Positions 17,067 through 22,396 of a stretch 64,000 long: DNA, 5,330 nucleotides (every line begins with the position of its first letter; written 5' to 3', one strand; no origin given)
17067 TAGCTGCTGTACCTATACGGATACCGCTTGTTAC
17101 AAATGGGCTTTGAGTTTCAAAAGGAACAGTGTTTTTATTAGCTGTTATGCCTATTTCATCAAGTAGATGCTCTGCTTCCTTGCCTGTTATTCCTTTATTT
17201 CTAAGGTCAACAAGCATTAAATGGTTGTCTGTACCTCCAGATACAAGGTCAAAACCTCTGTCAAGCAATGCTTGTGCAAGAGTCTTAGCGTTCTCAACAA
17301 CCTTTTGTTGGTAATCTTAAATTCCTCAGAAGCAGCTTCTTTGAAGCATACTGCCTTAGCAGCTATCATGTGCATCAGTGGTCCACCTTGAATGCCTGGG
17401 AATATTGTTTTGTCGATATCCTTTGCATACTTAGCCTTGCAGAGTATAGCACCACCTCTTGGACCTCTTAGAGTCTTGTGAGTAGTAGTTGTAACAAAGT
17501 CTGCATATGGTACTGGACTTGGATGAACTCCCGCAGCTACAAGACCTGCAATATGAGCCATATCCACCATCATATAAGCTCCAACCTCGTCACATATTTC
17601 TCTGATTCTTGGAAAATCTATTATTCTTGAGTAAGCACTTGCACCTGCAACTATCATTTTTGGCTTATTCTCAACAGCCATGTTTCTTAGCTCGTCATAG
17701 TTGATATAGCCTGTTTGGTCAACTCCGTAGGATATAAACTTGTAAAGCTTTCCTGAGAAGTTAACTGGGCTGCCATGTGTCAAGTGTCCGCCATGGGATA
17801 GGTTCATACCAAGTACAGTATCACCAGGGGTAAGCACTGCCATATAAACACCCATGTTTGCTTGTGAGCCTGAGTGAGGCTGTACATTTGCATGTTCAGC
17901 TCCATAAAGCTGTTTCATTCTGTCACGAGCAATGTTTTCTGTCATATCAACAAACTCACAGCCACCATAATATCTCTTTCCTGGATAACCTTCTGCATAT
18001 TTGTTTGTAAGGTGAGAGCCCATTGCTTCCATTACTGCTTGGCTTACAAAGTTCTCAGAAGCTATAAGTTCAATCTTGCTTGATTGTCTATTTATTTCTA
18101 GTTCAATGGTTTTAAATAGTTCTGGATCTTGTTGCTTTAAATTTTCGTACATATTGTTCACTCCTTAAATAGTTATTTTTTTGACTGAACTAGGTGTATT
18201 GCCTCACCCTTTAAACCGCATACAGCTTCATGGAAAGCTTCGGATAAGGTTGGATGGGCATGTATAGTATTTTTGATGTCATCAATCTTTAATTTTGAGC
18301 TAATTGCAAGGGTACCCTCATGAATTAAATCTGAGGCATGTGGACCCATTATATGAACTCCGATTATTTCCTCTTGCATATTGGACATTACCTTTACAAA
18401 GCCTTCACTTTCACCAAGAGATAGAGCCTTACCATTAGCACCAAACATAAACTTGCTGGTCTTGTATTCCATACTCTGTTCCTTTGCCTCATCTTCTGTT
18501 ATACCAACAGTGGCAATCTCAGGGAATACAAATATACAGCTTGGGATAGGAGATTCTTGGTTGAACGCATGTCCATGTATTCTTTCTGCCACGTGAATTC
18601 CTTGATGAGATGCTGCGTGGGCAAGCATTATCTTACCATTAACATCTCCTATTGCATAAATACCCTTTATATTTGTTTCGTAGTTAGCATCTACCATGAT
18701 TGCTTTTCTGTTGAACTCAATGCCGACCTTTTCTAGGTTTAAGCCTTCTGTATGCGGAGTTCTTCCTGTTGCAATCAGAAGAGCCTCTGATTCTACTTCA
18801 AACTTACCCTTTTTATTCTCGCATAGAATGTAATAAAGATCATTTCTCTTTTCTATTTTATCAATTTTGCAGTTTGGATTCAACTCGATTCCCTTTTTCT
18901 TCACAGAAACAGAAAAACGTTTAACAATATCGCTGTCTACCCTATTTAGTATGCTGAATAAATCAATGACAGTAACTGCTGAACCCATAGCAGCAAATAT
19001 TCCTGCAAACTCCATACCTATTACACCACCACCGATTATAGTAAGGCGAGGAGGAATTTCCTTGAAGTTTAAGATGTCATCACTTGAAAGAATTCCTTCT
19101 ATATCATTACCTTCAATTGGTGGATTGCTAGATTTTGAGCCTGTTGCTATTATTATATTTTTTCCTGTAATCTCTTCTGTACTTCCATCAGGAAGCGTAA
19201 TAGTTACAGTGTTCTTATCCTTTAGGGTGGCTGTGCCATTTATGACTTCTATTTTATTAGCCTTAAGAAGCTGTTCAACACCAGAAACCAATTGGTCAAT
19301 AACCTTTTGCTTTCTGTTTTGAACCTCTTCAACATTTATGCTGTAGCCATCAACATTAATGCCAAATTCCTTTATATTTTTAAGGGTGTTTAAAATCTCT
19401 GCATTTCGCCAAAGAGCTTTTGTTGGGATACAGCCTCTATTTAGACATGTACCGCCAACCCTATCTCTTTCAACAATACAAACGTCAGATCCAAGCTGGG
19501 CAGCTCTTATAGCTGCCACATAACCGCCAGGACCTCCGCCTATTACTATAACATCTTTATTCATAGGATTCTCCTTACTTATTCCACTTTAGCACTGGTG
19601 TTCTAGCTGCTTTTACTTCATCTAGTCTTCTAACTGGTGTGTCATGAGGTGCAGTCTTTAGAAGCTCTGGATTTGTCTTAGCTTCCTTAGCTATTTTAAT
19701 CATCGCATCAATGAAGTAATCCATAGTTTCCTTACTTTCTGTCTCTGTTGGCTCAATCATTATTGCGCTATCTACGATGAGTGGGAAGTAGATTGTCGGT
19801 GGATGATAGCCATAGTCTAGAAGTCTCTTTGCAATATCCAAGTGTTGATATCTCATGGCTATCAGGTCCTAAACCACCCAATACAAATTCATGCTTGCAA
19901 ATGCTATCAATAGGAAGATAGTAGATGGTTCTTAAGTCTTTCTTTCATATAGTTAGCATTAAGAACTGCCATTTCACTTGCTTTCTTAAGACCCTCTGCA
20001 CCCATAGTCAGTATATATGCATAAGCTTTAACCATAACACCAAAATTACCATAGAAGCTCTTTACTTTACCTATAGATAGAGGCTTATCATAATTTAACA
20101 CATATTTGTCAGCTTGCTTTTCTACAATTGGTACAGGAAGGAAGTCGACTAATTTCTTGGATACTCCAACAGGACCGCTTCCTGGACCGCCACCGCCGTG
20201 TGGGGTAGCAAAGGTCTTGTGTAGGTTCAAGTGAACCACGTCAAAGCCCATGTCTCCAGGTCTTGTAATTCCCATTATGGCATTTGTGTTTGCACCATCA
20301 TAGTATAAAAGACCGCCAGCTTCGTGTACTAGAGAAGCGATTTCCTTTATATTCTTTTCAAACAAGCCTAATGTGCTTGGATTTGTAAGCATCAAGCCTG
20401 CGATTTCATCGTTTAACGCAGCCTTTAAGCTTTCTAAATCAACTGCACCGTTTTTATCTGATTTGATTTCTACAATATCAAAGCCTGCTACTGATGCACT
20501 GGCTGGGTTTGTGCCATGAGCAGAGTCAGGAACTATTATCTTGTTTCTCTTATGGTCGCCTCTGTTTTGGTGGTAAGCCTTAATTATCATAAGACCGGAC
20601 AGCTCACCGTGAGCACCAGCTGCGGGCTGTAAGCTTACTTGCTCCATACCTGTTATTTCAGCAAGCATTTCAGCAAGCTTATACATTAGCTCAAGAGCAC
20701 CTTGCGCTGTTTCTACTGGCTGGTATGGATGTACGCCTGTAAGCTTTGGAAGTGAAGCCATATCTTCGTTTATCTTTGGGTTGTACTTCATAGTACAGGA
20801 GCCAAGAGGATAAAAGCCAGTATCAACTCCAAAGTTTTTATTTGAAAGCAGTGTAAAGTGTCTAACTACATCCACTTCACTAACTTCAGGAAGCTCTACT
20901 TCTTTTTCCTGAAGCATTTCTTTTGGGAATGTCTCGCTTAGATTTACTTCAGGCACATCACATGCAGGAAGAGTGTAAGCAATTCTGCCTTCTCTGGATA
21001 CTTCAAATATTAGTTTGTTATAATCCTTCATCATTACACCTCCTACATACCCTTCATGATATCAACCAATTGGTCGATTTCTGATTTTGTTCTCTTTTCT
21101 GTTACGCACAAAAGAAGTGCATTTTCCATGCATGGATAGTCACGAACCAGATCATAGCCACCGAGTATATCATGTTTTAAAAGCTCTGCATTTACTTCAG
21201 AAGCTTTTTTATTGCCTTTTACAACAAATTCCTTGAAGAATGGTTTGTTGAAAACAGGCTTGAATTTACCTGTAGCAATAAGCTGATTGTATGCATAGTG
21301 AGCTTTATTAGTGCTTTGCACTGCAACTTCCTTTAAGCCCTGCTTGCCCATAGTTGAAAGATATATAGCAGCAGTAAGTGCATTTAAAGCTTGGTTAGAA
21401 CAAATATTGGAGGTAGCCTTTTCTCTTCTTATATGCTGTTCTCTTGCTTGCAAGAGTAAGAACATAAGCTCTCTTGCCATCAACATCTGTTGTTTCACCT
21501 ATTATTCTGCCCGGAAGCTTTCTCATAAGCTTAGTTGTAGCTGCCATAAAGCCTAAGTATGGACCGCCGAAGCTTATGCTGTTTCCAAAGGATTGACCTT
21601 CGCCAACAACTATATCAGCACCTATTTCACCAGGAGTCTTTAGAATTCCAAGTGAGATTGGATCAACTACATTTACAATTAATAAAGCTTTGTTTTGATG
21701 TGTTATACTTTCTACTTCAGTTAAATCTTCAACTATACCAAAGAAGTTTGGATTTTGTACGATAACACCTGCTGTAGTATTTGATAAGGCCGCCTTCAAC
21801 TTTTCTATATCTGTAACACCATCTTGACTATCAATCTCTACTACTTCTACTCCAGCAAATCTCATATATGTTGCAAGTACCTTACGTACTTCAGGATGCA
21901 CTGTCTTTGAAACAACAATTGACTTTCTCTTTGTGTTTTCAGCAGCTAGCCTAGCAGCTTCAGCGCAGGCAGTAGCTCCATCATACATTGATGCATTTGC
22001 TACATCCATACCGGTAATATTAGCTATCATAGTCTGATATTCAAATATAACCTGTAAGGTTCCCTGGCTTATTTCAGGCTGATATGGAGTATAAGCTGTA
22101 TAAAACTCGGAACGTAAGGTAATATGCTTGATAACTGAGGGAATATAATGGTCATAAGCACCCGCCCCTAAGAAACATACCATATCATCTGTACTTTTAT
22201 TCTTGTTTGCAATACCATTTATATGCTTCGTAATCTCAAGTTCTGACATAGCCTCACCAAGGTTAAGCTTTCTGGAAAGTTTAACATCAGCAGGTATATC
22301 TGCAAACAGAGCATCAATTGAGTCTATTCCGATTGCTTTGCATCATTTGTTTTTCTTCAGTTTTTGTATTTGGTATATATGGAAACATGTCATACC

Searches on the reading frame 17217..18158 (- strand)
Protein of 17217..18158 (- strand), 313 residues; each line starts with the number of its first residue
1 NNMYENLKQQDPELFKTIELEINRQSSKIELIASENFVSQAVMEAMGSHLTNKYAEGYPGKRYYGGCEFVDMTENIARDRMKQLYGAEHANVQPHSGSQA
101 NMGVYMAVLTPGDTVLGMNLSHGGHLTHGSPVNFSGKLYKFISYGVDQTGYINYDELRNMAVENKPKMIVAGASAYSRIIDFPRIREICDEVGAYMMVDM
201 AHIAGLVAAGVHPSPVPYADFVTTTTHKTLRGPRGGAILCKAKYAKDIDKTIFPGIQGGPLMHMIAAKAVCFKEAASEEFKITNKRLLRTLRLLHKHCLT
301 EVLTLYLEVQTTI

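Call 41: search_protein_families(library=pfam, max_evalue=1e-8, proteins=[window:17217-18158:-])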
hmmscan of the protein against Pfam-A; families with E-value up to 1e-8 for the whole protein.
window:17217-18158:- (313 aa): 1 family
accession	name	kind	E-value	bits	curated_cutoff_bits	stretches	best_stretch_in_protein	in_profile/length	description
PF00464.25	SHMT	-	1.2e-132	442.7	27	1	7-297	1-315/399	Serine hydroxymethyltransferase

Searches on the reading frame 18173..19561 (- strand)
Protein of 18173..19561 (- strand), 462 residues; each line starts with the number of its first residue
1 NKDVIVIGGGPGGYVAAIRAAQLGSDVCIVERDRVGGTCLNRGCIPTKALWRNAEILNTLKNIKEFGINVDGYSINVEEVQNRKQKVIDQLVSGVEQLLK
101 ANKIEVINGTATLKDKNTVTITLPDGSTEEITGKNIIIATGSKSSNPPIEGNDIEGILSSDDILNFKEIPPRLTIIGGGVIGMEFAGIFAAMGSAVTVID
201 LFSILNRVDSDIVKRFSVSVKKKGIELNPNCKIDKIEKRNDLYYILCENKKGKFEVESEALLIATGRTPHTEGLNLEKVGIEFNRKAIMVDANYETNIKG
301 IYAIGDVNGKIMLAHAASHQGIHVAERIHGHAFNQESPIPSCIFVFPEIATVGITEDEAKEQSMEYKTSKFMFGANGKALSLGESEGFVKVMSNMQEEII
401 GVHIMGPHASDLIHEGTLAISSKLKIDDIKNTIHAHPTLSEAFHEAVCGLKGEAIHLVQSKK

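Call 41: search_protein_families(library=pfam, max_evalue=1e-8, proteins=[window:18173-19561:-])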
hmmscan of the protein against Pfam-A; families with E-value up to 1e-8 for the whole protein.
window:18173-19561:- (462 aa): 7 families
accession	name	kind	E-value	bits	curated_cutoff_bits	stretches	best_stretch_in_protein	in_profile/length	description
PF07992.20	Pyr_redox_2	-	2.4e-70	237.7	26.1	1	2-321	1-291/291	Pyridine nucleotide-disulphide oxidoreductase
PF02852.28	Pyr_redox_dim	-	3.5e-35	121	25.3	1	339-446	1-109/110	Pyridine nucleotide-disulphide oxidoreductase, dimerisation domain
PF00070.33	Pyr_redox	-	9.3e-19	68.2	22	1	172-241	1-71/82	Pyridine nucleotide-disulphide oxidoreductase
PF13738.12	Pyr_redox_3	-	9.8e-18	64.9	30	1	5-305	1-305/305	Pyridine nucleotide-disulphide oxidoreductase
PF01134.28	GIDA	-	9.1e-11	41.9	22.1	0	3-143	1-152/391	Glucose inhibited division protein A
PF03486.20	HI0933_like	-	2.9e-10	40.4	50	0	3-34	2-33/244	HI0933-like protein Rossmann domain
PF12831.13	FAD_oxidored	-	4.3e-10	39.9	27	1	3-141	1-145/416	FAD dependent oxidoreductase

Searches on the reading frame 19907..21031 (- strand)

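Call 41: search_protein_families(library=pfam, max_evalue=1e-8, proteins=[window:19907-21031:-])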
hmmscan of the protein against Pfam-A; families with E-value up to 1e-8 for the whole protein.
window:19907-21031:- (374 aa): 1 family
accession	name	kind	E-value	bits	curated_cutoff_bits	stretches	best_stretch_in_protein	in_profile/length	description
PF02347.22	GDC-P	-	7.5e-18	65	26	1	33-308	29-293/429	Glycine cleavage system P-protein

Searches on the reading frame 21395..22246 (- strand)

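Call 41: search_protein_families(library=pfam, max_evalue=1e-8, proteins=[window:21395-22246:-])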
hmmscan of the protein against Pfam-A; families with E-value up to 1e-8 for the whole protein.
window:21395-22246:- (283 aa): 1 family
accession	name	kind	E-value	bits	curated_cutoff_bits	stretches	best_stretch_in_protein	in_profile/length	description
PF02347.22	GDC-P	-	1.5e-96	324.3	26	1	1-268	48-307/429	Glycine cleavage system P-protein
